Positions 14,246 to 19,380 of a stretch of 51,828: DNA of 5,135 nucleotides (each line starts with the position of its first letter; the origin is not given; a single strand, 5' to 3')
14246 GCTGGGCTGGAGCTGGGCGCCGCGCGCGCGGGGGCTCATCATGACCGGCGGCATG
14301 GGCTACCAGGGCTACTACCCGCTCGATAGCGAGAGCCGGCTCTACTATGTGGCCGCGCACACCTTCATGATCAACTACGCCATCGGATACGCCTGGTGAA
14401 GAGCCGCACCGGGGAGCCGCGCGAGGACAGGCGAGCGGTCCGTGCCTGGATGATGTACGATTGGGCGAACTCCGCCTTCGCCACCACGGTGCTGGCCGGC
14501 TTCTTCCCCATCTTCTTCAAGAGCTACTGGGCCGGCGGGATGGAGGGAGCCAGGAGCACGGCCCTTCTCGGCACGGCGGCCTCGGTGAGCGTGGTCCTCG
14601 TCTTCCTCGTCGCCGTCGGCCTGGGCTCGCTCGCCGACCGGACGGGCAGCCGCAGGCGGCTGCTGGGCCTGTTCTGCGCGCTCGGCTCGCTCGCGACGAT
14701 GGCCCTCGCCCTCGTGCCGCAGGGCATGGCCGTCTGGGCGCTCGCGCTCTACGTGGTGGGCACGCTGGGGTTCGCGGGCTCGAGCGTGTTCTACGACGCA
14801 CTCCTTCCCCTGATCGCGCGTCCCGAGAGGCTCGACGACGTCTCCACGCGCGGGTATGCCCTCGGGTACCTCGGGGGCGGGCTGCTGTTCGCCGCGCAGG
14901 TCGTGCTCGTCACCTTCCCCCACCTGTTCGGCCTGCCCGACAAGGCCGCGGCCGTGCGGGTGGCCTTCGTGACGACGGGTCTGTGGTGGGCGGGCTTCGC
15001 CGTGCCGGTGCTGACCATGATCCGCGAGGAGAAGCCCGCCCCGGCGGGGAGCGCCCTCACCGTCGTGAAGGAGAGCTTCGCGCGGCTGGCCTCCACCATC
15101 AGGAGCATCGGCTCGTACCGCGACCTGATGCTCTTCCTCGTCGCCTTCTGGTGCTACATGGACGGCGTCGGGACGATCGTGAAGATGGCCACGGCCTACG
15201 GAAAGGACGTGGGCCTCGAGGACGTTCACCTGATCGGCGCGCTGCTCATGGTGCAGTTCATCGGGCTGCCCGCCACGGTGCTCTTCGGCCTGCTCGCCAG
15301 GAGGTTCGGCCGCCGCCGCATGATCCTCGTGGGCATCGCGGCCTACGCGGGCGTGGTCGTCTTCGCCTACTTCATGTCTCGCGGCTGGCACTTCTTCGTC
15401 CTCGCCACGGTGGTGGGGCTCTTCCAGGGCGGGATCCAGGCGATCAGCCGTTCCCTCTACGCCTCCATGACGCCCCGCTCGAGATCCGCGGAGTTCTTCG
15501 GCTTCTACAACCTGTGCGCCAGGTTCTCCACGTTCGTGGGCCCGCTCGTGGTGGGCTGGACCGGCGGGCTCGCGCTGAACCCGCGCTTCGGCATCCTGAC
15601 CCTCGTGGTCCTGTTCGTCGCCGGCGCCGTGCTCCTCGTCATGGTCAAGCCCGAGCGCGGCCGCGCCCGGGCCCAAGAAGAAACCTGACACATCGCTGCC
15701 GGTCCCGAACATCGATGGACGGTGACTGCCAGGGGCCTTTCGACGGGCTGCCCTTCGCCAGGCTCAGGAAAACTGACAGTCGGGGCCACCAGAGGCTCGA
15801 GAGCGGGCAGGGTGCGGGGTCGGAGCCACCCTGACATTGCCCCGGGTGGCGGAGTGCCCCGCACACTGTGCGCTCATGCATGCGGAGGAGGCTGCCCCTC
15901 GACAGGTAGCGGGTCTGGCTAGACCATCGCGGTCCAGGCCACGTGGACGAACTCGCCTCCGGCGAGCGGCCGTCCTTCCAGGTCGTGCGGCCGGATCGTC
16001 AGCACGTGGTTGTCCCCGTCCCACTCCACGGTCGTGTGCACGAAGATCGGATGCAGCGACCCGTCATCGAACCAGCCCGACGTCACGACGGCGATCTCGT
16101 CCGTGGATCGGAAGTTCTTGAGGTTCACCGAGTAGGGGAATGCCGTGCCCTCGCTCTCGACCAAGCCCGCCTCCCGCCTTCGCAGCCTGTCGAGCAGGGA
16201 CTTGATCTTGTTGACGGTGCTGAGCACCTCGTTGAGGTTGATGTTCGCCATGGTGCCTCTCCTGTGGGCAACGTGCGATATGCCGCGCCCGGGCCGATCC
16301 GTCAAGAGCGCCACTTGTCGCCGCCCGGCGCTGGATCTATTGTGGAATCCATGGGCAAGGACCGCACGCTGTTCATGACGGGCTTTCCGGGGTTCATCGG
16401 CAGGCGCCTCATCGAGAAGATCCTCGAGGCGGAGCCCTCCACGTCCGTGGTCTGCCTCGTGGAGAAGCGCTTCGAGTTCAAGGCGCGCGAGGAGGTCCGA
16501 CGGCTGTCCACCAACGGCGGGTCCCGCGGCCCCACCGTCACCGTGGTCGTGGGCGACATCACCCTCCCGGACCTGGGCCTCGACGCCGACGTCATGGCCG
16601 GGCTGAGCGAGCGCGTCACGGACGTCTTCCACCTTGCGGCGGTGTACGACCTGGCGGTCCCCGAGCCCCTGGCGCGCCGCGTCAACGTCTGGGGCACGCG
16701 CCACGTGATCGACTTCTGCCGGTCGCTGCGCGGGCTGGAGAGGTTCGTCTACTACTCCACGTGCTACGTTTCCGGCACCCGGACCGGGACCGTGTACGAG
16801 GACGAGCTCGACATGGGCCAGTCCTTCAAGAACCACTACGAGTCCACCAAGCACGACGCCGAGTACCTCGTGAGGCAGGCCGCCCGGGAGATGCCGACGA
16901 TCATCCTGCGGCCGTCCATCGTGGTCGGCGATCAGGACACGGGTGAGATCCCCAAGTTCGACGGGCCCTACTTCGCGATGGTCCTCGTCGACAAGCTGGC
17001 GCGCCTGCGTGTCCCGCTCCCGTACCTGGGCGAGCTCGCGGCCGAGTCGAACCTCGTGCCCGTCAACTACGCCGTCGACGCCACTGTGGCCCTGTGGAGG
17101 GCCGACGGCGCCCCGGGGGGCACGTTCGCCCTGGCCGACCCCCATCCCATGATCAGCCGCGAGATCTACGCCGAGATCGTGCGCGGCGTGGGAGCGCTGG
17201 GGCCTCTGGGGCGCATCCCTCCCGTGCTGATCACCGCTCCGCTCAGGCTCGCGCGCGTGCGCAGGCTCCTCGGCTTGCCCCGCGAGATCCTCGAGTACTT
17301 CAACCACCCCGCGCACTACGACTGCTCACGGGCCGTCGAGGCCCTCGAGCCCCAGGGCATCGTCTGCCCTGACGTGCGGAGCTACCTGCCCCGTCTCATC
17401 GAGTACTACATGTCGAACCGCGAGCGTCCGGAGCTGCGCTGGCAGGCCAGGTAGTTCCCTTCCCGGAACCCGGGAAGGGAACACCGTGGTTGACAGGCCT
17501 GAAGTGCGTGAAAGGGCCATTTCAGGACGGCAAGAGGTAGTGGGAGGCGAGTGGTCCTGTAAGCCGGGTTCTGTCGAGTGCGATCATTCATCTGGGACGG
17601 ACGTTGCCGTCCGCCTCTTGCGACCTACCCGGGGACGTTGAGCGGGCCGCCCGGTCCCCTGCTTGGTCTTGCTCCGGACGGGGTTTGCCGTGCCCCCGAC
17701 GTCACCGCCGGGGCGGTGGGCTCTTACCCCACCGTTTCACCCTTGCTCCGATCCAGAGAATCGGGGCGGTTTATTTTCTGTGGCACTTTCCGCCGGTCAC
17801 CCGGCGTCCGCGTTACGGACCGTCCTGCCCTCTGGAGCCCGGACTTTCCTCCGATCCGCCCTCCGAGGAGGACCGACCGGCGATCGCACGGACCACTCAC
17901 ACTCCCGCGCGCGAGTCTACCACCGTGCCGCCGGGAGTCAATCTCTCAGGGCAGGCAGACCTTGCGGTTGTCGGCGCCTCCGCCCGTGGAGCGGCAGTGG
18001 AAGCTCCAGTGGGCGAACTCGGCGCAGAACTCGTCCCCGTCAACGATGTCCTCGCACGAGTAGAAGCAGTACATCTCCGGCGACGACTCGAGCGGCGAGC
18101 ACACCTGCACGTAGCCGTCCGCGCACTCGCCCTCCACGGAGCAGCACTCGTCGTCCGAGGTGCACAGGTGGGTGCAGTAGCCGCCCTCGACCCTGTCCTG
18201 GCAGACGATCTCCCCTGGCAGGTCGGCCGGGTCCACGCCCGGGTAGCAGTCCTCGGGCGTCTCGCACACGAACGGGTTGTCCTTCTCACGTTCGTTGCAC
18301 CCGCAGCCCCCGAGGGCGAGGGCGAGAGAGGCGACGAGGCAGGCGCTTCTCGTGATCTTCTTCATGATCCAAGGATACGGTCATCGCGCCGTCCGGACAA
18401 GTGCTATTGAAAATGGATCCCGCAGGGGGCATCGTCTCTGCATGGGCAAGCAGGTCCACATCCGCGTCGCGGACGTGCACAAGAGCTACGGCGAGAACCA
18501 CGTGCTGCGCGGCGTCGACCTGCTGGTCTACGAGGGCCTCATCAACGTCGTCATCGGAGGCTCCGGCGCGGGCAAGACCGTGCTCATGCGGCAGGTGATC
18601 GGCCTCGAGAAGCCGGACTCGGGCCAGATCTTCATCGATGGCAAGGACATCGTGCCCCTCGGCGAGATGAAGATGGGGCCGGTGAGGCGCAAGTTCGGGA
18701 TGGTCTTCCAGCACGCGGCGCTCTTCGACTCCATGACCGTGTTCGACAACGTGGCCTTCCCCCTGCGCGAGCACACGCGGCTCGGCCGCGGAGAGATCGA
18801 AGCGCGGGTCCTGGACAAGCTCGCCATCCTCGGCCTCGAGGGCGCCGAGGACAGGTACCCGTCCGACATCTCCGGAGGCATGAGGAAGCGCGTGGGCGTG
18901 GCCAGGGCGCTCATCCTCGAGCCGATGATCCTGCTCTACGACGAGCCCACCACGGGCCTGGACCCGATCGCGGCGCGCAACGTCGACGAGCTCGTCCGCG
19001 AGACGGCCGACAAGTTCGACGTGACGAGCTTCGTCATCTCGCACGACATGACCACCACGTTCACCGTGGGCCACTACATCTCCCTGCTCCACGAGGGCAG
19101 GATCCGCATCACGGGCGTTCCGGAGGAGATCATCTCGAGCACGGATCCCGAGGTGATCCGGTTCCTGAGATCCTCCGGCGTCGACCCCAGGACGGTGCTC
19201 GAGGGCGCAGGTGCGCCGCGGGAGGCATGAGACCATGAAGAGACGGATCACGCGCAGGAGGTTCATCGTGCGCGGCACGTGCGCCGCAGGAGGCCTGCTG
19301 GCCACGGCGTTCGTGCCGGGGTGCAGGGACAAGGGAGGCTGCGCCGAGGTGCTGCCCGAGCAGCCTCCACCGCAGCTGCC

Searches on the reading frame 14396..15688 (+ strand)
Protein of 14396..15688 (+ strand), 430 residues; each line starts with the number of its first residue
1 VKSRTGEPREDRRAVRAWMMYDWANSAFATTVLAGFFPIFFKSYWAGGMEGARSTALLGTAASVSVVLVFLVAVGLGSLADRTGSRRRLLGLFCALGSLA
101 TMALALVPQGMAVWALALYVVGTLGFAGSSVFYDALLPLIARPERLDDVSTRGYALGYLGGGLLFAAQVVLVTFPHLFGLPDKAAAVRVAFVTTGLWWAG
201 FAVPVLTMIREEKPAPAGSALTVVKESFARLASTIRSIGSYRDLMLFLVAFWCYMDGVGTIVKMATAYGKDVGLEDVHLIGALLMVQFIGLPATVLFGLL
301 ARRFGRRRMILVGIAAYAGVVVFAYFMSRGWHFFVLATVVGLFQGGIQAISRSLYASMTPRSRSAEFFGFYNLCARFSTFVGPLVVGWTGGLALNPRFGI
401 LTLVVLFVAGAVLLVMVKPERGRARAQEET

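Call 19: search_protein_families(library=pfam, proteins=[window:14396-15688:+], max_evalue=0.001)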
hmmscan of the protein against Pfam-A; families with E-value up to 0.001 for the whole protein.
window:14396-15688:+ (430 aa): 3 families
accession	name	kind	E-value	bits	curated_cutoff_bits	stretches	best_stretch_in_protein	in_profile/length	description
PF11700.14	ATG22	-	1.8e-63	215.4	24.1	1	54-426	71-481/482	Vacuole effluxer Atg22 like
PF07690.21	MFS_1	-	4.5e-19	69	33.4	2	247-424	2-180/347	Major Facilitator Superfamily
PF12832.13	MFS_1_like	-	2.7e-05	23.8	25.2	1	57-387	35-359/373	MFS_1 like family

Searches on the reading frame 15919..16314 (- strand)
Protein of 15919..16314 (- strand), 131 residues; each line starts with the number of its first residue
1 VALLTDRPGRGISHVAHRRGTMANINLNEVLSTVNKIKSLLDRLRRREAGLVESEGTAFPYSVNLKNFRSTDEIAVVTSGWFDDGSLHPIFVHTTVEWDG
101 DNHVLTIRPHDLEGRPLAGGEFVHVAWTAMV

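Call 19: search_protein_families(library=pfam, proteins=[window:15919-16314:-], max_evalue=0.001)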
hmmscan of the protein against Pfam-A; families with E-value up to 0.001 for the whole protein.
window:15919-16314:- (131 aa): 0 families

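Call 86: search_protein_families(library=pfam, proteins=[window:15919-16314:-], max_evalue=1)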
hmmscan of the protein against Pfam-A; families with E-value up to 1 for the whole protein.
window:15919-16314:- (131 aa): 1 family
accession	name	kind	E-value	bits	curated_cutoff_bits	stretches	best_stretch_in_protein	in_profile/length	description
PF12022.14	COG2_C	-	0.32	11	27.3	1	28-52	255-277/300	COG complex component, COG2, C-terminal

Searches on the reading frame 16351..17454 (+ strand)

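Call 19: search_protein_families(library=pfam, proteins=[window:16351-17454:+], max_evalue=0.001)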
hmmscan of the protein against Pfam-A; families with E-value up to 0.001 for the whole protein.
window:16351-17454:+ (367 aa): 6 families
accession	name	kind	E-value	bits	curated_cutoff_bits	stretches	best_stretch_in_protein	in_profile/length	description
PF07993.18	NAD_binding_4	-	5.4e-47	160.6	20.1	1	10-244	2-257/258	Male sterility protein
PF01073.25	3Beta_HSD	-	2.7e-17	63.1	22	1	9-197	2-187/280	3-beta hydroxysteroid dehydrogenase/isomerase family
PF01370.27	Epimerase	-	2.4e-15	57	20.9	1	8-251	2-227/240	NAD dependent epimerase/dehydratase family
PF16363.11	GDP_Man_Dehyd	-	7.6e-06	26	27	1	9-180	2-170/332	GDP-mannose 4,6 dehydratase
PF04321.23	RmlD_sub_bind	-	1.1e-05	25.1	27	1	92-196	55-156/287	RmlD substrate binding domain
PF02719.21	Polysacc_synt_2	-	0.00014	21.6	20.2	1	8-137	2-128/293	Polysaccharide biosynthesis protein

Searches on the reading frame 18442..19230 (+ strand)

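Call 19: search_protein_families(library=pfam, proteins=[window:18442-19230:+], max_evalue=0.001)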
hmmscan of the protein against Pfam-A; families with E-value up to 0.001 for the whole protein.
window:18442-19230:+ (262 aa): 1 family
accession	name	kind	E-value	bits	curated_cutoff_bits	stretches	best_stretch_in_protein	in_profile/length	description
PF00005.33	ABC_tran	-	2.2e-29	103.2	25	1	22-171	1-137/137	ABC transporter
